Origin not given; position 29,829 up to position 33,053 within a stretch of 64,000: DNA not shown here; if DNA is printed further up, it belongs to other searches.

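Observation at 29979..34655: Uncharacterised three-gene periplasmic glycosylation module: membrane GT2, SAM-methyltransferase, and a GT2-like/GT-C/TPR fusion (a bacterial TMTC/PMT look-alike)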

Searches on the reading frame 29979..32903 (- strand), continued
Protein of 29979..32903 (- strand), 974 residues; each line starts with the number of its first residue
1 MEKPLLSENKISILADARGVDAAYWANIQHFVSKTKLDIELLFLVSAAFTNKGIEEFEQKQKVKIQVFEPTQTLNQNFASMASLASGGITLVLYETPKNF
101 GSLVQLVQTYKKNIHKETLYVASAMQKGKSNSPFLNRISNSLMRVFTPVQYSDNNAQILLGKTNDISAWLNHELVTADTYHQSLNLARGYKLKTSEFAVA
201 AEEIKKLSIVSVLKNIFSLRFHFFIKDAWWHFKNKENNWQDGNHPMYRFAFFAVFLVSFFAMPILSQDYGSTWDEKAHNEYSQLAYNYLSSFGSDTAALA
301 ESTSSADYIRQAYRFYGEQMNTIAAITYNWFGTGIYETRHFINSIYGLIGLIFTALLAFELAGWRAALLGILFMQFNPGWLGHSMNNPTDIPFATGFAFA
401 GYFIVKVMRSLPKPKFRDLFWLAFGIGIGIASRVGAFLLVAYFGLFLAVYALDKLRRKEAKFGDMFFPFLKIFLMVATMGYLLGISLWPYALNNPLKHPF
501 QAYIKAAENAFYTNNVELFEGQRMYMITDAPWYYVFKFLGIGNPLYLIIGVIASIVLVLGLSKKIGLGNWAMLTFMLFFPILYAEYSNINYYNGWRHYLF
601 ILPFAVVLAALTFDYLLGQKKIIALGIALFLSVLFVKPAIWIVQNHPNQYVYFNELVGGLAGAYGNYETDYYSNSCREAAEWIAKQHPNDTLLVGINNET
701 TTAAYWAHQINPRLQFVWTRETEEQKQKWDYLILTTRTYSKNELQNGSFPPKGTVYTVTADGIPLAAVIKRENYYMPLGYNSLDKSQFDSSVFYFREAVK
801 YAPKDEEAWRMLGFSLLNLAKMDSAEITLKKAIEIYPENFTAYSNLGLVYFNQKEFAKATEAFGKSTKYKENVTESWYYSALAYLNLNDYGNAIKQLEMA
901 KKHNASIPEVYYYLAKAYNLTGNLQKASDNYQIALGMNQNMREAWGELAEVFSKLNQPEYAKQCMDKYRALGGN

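Call 33: predict_structure(alignment_id=A1)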
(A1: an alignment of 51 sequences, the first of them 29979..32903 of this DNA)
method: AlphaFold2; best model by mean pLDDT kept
length: 974 residues; sequences in the alignment: 51
mean_pLDDT: 89.5   pTM: 0.84
mean pLDDT of the five models: 89.5, 88.7, 88.2, 88.1, 87.3
residues with pLDDT >= 90: 630; 70-90: 296; 50-70: 42; < 50: 6
segments of 3 or more residues with pLDDT < 50: none
pLDDT, mean of each block of 10 residues (from residue 1): 74 92 88 89 86 82 92 95 93 86 87 91 66 79 88 89 95 95 94 89 79 91 94 87 93 96 92 83 92 88 60 80 94 93 96 97 96 93 89 96 95 91 96 89 95 88 85 96 92 91 74 65 72 83 92 95 94 94 75 69 96 95 94 90 83 79 85 89 96 92 93 94 89 88 88 93 92 96 96 97 95 96 97 92 96 96 92 90 95 94 84 95 94 93 94 94 93 86
secondary structure, 60 per line:
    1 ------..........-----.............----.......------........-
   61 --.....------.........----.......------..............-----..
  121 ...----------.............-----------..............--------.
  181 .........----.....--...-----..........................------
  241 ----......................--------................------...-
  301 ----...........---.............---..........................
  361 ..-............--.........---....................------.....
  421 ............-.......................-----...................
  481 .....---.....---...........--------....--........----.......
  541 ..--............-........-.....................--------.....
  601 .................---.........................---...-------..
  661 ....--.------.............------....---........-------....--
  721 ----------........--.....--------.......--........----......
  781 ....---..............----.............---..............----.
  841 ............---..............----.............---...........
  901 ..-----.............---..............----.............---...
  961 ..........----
elements in order (helices of 4 or more, strands of 3 or more residues): E7-16 H22-34 E39-45 H52-59 E63-67 H74-82 E87-93 H100-113 E119-123 H134-146 E158-162 H163-171 H180-189 E194-198 H209-234 H245-266 H275-290 H305-315 H319-331 H335-362 H364-375 H378-386 H390-409 H416-432 H434-456 H462-485 H489-493 H497-507 E516-519 E522-525 H526-529 H534-542 H545-556 H558-565 H567-587 H596-617 H621-645 H659-663 H674-686 E693-696 H700-707 E715-718 E731-735 H741-745 E754-760 E763-770 H775-784 H788-801 H806-818 H822-835 H840-852 H856-869 H874-886 H890-902 H908-920 H924-937 H942-954 H958-970

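Call 37: fold_search(model_id=the predicted structure, library=pdb)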
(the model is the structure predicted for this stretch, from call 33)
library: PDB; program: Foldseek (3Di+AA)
matches with E <= 10: 1666; with E <= 0.001: 459
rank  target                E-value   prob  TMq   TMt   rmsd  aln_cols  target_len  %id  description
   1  9qhb                  2.5e-11  1.00  0.20  0.67   2.3       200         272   27  Crystal structure of 16-repeat CTPR protein with eliminated coordination sites (released 2025-10-22)
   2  8chy                  3.0e-11  1.00  0.20  0.68   1.9       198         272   28  Crystal structure of an 8-repeat consensus TPR superhelix with Zinc. (released 2024-02-21)
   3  9qhc_B                8.0e-10  1.00  0.20  0.69   1.7       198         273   27  Crystal structure of 8-repeat CTPR protein with eliminated coordination sites (released 2025-10-22)
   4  9qhc_A                1.2e-09  1.00  0.20  0.66   1.8       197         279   27  Crystal structure of 8-repeat CTPR protein with eliminated coordination sites (released 2025-10-22)
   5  9gaw_P                2.9e-09  1.00  0.19  0.35  23.6       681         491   10  High-resolution structure of the Anaphase-promoting complex/cyclosome (APC/C) bound to co-activator Cdh1 (released 2024-08-14)
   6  1w3b_B                3.2e-09  1.00  0.20  0.50   2.0       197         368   21  The superhelical TPR domain of O-linked GlcNAc transferase reveals structural similarities to importin alpha. (released 2004-09-09)
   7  6eou                  5.4e-09  1.00  0.20  0.55   1.7       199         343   23  O-GlcNAc transferase TPR domain with the intellectual disability associated mutation L254F (released 2018-05-09)
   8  5g04_H                5.9e-09  1.00  0.19  0.36  25.1       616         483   12  Structure of the human APC-Cdc20-Hsl1 complex (released 2016-05-25)
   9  1w3b_A                6.7e-09  1.00  0.19  0.46  12.9       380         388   17  The superhelical TPR domain of O-linked GlcNAc transferase reveals structural similarities to importin alpha. (released 2004-09-09)
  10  5khr_F                8.2e-09  1.00  0.19  0.37  25.4       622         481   11  Model of human Anaphase-promoting complex/Cyclosome complex (APC15 deletion mutant) in complex with the E2 UBE2C/UBCH1 (released 2016-08-24)
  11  5g05_H                8.2e-09  1.00  0.19  0.36  25.7       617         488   13  Cryo-EM structure of combined apo phosphorylated APC (released 2016-05-25)
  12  9gaw_J                9.8e-09  1.00  0.19  0.36  25.2       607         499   13  High-resolution structure of the Anaphase-promoting complex/cyclosome (APC/C) bound to co-activator Cdh1 (released 2024-08-14)
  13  5g04_F                1.1e-08  1.00  0.20  0.36  25.2       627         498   11  Structure of the human APC-Cdc20-Hsl1 complex (released 2016-05-25)
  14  4ui9_F                1.2e-08  1.00  0.19  0.35  25.5       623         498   11  Atomic structure of the human Anaphase-Promoting Complex (released 2015-06-17)
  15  4ui9_H                1.4e-08  1.00  0.19  0.36  25.7       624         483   12  Atomic structure of the human Anaphase-Promoting Complex (released 2015-06-17)
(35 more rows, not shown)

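Call 65: search_protein_families(library=pfam, proteins=[L076:9302-10129:+, L074:9497-10348:+, L071:8480-9208:+, L077:9193-9930:+, L015:8723-9397:+, L043:12354-13085:+, L078:8708-9478:+, L072:7067-8053:-, L041:8167-8778:+, L041:18175-18612:+], max_evalue=0.01)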
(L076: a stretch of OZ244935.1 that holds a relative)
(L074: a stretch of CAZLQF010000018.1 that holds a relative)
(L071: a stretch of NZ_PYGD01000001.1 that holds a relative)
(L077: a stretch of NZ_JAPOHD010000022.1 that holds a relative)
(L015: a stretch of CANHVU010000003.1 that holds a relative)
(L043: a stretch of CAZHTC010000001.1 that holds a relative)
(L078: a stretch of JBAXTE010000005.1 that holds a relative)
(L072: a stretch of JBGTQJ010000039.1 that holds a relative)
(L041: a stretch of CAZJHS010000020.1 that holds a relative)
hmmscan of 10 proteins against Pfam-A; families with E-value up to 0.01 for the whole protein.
L076:9302-10129:+ (276 aa): 3 families
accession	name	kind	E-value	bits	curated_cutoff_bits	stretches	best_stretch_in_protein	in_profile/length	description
PF00535.33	Glycos_transf_2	-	1.6e-26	93.7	23.3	1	24-199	1-168/168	Glycosyl transferase family 2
PF13641.12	Glyco_tranf_2_3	-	2.5e-07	31.4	27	1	23-131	3-109/230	Glycosyltransferase like family 2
PF10111.15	Glyco_tranf_2_2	-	0.00012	22.2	27.3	1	24-140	1-113/276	Glycosyltransferase like family 2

L074:9497-10348:+ (284 aa): 1 family
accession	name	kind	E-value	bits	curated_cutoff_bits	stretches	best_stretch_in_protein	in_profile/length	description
PF00535.33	Glycos_transf_2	-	6.1e-06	26.7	23.3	1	21-153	1-126/168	Glycosyl transferase family 2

L071:8480-9208:+ (243 aa): 1 family
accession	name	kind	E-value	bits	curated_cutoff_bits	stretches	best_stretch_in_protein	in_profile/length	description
PF00535.33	Glycos_transf_2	-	4.6e-15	56.4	23.3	1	7-114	1-105/168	Glycosyl transferase family 2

L077:9193-9930:+ (246 aa): 3 families
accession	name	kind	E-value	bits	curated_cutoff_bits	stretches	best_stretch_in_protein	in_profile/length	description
PF00535.33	Glycos_transf_2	-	2.2e-17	64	23.3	1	10-180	2-168/168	Glycosyl transferase family 2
PF13641.12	Glyco_tranf_2_3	-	2.1e-08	34.9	27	1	8-135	3-130/230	Glycosyltransferase like family 2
PF09488.16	Osmo_MPGsynth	-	0.0042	16.4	27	0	71-119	142-192/381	Mannosyl-3-phosphoglycerate synthase (osmo_MPGsynth)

L015:8723-9397:+ (225 aa): 2 families
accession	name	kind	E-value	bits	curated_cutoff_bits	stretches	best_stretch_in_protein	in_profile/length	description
PF00535.33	Glycos_transf_2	-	1.4e-29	103.6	23.3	1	3-131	1-133/168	Glycosyl transferase family 2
PF13704.12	Glyco_tranf_2_4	-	0.0019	19.1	27.5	1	28-66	19-54/98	Glycosyl transferase family 2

L043:12354-13085:+ (244 aa): 1 family
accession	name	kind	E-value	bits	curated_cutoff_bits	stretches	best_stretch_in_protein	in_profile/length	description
PF00535.33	Glycos_transf_2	-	1.3e-14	54.9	23.3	1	10-178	3-167/168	Glycosyl transferase family 2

L078:8708-9478:+ (257 aa): 3 families
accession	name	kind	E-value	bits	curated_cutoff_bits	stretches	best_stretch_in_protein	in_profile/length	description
PF00535.33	Glycos_transf_2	-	2e-18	67.3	23.3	1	9-179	2-168/168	Glycosyl transferase family 2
PF13641.12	Glyco_tranf_2_3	-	1e-05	26.2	27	1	8-125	4-121/230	Glycosyltransferase like family 2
PF10111.15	Glyco_tranf_2_2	-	0.00044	20.3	27.3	1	9-99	2-91/276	Glycosyltransferase like family 2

L072:7067-8053:- (328 aa): 4 families
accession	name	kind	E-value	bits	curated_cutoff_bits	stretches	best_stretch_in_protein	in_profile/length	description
PF00535.33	Glycos_transf_2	-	6.7e-34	117.7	23.3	1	15-177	1-167/168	Glycosyl transferase family 2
PF10111.15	Glyco_tranf_2_2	-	2.6e-07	30.9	27.3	1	15-107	1-93/276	Glycosyltransferase like family 2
PF13641.12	Glyco_tranf_2_3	-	0.00096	19.7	27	1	14-117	3-108/230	Glycosyltransferase like family 2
PF13506.12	Glyco_transf_21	-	0.0097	15.8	21.7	0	86-175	21-115/174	Glycosyl transferase family 21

L041:8167-8778:+ (204 aa): 8 families
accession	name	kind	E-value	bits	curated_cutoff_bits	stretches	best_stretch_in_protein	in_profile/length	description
PF13489.12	Methyltransf_23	-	1.9e-14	54.2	27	1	18-173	7-163/164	Methyltransferase domain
PF13649.12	Methyltransf_25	-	1.5e-10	42.1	27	1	34-116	1-94/97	Methyltransferase domain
PF08241.18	Methyltransf_11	-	3.8e-10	40.7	21.2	1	35-117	1-89/95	Methyltransferase domain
PF07021.18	MetW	-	8.6e-07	29.2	21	1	23-120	6-107/193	Methionine biosynthesis protein MetW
PF08242.18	Methyltransf_12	-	4.3e-06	27.8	30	1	35-114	1-91/98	Methyltransferase domain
PF13847.12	Methyltransf_31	-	2.3e-05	24.5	27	1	30-63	3-37/145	Methyltransferase domain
PF05148.21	Methyltransf_8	-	0.00044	20.6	27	1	19-117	62-150/219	Hypothetical methyltransferase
PF05175.20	MTS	-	0.0012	18.9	23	1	27-65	26-66/170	Methyltransferase small domain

L041:18175-18612:+ (146 aa): 1 family
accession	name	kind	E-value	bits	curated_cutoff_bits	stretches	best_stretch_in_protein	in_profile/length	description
PF04379.20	DUF525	-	1.1e-31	109.3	27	1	39-123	3-87/87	ApaG domain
